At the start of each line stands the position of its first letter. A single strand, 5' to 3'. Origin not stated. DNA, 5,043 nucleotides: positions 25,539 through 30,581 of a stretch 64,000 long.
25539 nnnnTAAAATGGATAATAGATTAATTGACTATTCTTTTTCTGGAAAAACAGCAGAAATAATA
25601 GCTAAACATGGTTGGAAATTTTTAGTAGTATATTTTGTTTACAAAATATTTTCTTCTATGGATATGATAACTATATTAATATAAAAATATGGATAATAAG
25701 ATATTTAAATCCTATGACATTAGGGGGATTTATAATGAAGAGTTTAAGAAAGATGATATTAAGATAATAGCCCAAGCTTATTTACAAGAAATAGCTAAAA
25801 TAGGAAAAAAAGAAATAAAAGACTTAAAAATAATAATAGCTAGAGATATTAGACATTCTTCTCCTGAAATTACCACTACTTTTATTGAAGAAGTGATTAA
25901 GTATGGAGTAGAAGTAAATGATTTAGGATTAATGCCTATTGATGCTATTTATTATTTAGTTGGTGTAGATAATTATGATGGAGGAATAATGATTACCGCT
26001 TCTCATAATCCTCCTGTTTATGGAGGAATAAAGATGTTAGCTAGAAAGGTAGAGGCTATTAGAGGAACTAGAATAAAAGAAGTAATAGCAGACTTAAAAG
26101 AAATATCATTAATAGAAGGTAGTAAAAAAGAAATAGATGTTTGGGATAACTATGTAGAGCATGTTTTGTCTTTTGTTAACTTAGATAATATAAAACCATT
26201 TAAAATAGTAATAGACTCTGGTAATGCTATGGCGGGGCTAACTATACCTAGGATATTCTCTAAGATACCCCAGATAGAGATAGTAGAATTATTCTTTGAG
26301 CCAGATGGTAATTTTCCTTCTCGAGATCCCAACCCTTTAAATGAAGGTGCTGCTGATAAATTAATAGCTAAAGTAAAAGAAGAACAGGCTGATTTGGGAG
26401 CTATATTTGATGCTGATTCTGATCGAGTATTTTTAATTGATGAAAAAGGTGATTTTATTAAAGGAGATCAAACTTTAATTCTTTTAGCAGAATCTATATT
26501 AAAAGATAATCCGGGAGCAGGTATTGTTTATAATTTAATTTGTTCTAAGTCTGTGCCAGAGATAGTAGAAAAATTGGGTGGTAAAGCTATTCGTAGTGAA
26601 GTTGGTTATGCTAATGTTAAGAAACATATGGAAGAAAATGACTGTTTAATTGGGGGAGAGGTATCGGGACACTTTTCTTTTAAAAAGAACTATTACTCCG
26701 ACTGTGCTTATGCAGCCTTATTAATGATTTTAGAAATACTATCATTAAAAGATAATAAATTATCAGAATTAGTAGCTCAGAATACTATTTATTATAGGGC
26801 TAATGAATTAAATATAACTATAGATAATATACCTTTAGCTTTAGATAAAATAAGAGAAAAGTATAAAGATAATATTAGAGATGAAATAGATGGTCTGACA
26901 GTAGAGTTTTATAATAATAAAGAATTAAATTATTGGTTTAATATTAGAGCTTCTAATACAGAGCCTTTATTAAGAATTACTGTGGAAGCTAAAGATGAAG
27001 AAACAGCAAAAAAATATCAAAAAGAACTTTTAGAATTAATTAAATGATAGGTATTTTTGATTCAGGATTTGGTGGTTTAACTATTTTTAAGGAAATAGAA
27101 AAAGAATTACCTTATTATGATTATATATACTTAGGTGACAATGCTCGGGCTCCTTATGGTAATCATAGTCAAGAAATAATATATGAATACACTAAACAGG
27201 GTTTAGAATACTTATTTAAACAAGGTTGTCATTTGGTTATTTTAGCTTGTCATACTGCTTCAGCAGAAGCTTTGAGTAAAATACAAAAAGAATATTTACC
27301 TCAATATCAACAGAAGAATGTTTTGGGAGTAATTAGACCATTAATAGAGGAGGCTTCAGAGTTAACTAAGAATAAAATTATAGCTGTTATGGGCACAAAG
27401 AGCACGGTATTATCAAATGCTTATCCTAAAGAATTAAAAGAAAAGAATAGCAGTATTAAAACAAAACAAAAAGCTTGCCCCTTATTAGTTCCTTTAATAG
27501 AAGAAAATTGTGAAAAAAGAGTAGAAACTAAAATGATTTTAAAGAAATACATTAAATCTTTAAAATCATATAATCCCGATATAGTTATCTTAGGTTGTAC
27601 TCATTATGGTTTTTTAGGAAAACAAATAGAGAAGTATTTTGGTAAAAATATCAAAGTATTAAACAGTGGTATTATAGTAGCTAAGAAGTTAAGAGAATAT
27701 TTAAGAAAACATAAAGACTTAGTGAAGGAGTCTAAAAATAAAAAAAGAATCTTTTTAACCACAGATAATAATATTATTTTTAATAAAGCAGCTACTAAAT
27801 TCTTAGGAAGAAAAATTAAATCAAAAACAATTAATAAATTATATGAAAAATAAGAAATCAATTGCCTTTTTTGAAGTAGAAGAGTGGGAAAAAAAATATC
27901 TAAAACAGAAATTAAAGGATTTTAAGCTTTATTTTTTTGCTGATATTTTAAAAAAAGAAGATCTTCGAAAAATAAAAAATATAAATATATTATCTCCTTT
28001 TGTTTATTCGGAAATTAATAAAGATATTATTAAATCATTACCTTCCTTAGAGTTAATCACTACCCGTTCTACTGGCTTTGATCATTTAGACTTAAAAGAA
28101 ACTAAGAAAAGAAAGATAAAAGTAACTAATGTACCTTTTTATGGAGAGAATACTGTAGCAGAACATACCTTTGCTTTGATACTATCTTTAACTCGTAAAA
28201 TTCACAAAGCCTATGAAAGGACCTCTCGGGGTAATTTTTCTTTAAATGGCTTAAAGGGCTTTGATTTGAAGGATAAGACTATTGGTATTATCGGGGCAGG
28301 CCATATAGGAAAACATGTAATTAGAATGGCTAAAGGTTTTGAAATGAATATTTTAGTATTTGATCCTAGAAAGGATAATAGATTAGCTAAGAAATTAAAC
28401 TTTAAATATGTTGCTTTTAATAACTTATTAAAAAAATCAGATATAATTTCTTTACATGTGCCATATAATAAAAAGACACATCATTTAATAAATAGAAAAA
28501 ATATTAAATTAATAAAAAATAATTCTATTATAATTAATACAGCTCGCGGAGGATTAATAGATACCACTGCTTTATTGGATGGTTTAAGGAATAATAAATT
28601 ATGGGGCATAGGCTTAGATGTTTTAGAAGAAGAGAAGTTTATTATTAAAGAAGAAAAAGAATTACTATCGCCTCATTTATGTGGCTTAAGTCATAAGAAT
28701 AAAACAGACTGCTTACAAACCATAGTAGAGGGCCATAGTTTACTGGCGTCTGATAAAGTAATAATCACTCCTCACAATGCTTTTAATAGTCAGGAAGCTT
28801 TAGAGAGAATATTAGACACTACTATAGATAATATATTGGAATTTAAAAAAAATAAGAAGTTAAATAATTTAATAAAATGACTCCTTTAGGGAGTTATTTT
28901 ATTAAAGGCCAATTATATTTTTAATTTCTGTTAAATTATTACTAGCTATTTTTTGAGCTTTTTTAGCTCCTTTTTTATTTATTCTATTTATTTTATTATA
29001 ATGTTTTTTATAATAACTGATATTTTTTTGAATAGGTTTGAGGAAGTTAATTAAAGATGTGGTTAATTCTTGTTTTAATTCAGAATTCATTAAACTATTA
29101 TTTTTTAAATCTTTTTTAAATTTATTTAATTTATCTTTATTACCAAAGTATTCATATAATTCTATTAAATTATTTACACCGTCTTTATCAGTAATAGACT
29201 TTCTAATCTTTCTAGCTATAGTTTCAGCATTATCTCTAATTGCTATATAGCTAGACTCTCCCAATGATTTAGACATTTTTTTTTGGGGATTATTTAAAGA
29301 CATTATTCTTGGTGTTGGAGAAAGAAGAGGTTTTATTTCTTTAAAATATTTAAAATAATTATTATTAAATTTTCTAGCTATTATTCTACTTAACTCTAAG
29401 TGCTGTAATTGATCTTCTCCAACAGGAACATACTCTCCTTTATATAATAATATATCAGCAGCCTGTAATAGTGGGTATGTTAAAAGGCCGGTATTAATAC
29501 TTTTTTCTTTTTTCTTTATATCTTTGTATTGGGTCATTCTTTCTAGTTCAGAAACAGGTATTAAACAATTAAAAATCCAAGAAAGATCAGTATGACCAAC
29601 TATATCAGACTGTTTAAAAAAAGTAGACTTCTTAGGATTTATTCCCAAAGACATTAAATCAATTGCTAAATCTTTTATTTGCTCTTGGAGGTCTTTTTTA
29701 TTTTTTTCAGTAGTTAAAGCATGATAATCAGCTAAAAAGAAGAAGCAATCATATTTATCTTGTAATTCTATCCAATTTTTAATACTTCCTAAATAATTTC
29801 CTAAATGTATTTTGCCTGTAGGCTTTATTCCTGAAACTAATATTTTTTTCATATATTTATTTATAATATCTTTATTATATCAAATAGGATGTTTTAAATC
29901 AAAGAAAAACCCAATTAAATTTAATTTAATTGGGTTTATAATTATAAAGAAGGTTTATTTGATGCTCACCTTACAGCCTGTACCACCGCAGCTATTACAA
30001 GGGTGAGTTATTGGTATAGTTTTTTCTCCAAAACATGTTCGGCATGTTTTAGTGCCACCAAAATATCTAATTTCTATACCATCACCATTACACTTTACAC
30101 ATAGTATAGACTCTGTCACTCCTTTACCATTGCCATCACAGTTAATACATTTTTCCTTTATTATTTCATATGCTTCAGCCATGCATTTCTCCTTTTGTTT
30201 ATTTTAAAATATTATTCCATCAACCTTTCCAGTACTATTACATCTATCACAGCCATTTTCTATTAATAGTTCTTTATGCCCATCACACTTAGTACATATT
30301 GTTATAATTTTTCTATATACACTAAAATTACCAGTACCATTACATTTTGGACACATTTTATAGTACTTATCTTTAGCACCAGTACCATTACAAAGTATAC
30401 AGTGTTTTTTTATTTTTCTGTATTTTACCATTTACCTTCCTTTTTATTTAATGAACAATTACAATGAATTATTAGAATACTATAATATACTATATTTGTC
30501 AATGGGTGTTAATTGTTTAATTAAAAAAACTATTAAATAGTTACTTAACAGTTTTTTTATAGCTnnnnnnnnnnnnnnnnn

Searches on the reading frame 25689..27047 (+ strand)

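Call 12: search_protein_families(library=ncbifam, proteins=[window:25689-27047:+], max_evalue=0.00001)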
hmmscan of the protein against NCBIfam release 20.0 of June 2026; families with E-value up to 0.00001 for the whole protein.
window:25689-27047:+ (452 aa): 6 families
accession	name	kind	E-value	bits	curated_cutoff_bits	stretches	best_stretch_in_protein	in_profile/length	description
NF007088.0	PRK09542.1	equivalog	1.8e-112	376.6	618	1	3-451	9-453/456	phosphomannomutase/phosphoglucomutase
TIGR03990.1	Arch_GlmM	equivalog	7.2e-104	348.1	439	1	4-450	2-443/444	phosphoglucosamine mutase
NF046027.1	PhglucPhmanMutPgmG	equivalog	3.2e-78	263.5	600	1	2-447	6-446/460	phosphoglucomutase/phosphomannomutase PgmG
NF011943.0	PRK15414.1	subfamily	1.6e-75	254.9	801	1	5-451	6-454/456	phosphomannomutase CpsG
TIGR01455.1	glmM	equivalog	1.9e-56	191.6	447.55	1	41-451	34-440/442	phosphoglucosamine mutase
NF005737.0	PRK07564.1-1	equivalog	2.1e-11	43.2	378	1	139-394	166-438/543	alpha-D-glucose phosphate-specific phosphoglucomutase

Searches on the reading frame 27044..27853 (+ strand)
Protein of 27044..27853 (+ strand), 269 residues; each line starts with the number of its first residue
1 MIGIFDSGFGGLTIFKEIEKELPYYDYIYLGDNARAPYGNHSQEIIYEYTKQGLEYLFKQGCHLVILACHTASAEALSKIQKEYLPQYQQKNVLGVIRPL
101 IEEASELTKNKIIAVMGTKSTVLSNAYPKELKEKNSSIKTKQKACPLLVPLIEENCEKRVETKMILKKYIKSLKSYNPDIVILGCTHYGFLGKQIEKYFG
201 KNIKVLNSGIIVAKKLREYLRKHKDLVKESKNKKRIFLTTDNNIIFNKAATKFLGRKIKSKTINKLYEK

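Call 51: search_protein_families(library=pfam, proteins=[window:27044-27853:+], max_evalue=0.0001)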
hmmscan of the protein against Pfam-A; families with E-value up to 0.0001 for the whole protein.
window:27044-27853:+ (269 aa): 1 family
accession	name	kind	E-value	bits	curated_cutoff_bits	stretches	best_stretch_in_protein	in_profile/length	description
PF01177.27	Asp_Glu_race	-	3.9e-11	43.6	31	1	24-211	27-206/211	Asp/Glu/Hydantoin racemase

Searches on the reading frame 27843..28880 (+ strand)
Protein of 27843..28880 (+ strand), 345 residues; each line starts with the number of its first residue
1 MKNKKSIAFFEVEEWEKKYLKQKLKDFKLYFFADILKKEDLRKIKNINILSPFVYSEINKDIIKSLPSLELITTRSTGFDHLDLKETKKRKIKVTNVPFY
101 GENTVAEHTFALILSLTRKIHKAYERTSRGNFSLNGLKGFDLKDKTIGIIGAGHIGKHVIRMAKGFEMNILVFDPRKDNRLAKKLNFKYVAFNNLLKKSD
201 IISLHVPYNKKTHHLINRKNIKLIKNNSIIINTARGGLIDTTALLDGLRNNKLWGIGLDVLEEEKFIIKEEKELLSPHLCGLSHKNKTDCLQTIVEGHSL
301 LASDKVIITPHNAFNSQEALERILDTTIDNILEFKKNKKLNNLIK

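Call 51: search_protein_families(library=pfam, proteins=[window:27843-28880:+], max_evalue=0.0001)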
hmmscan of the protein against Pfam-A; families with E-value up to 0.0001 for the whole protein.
window:27843-28880:+ (345 aa): 3 families
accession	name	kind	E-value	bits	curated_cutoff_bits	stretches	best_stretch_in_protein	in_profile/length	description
PF02826.25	2-Hacid_dh_C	-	1.1e-53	181.8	25.1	1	110-313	1-178/178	D-isomer specific 2-hydroxyacid dehydrogenase, NAD binding domain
PF00389.36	2-Hacid_dh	-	8.8e-28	97.1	24.6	1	8-344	2-133/134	D-isomer specific 2-hydroxyacid dehydrogenase, catalytic domain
PF01262.27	AlaDh_PNT_C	-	4.9e-06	26.6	23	1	142-242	26-139/214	Alanine dehydrogenase/PNT, C-terminal domain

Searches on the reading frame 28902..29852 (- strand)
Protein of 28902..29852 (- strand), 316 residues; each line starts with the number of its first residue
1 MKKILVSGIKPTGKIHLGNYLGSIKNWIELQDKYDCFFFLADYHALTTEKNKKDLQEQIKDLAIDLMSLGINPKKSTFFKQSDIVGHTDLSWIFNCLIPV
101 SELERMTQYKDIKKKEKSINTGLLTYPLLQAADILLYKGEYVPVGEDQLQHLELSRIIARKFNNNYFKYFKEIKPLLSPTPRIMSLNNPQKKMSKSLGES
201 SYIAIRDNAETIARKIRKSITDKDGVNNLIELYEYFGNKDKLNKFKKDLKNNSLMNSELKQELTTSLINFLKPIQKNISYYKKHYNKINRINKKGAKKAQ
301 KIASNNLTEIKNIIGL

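Call 51: search_protein_families(library=pfam, proteins=[window:28902-29852:-], max_evalue=0.0001)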
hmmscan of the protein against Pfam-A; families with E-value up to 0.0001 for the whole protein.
window:28902-29852:- (316 aa): 1 family
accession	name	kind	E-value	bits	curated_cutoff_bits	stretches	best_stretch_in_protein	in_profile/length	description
PF00579.31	tRNA-synt_1b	-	4.9e-68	230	21.1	1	4-271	7-291/292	tRNA synthetases class I (W and Y)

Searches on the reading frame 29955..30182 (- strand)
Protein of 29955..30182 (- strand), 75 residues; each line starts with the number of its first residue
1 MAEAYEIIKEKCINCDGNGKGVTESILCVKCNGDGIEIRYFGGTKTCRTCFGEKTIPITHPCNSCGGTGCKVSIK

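Call 43: search_protein_families(library=pfam, proteins=[window:29955-30182:-], max_evalue=0.05)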
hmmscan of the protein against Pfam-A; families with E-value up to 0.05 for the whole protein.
window:29955-30182:- (75 aa): 3 families
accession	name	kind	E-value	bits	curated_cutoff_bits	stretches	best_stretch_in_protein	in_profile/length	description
PF00684.25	DnaJ_CXXCXGXG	-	4.1e-06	27.4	32.7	2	12-69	1-65/65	DnaJ central domain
PF17302.8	DUF5351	-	0.017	15.9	27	0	28-53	1-26/29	Family of unknown function (DUF5351)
PF15777.11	Anti-TRAP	-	0.026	15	32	1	9-36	10-41/59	Tryptophan RNA-binding attenuator protein inhibitory protein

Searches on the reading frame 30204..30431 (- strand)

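Call 43: search_protein_families(library=pfam, proteins=[window:30204-30431:-], max_evalue=0.05)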
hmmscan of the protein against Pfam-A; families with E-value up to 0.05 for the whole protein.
window:30204-30431:- (75 aa): 4 families
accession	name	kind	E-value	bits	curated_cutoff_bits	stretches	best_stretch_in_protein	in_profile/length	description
PF00684.25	DnaJ_CXXCXGXG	-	3.1e-08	34.2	32.7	1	11-68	1-65/65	DnaJ central domain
PF15777.11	Anti-TRAP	-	1.5e-06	28.6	32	2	25-60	11-47/59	Tryptophan RNA-binding attenuator protein inhibitory protein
PF18912.6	DZR_2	-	0.016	15.5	27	0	10-33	9-30/56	Double zinc ribbon domain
PF25436.1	BSD2_CRD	-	0.017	15.8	27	0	11-73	5-63/69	BSD2 cysteine rich domain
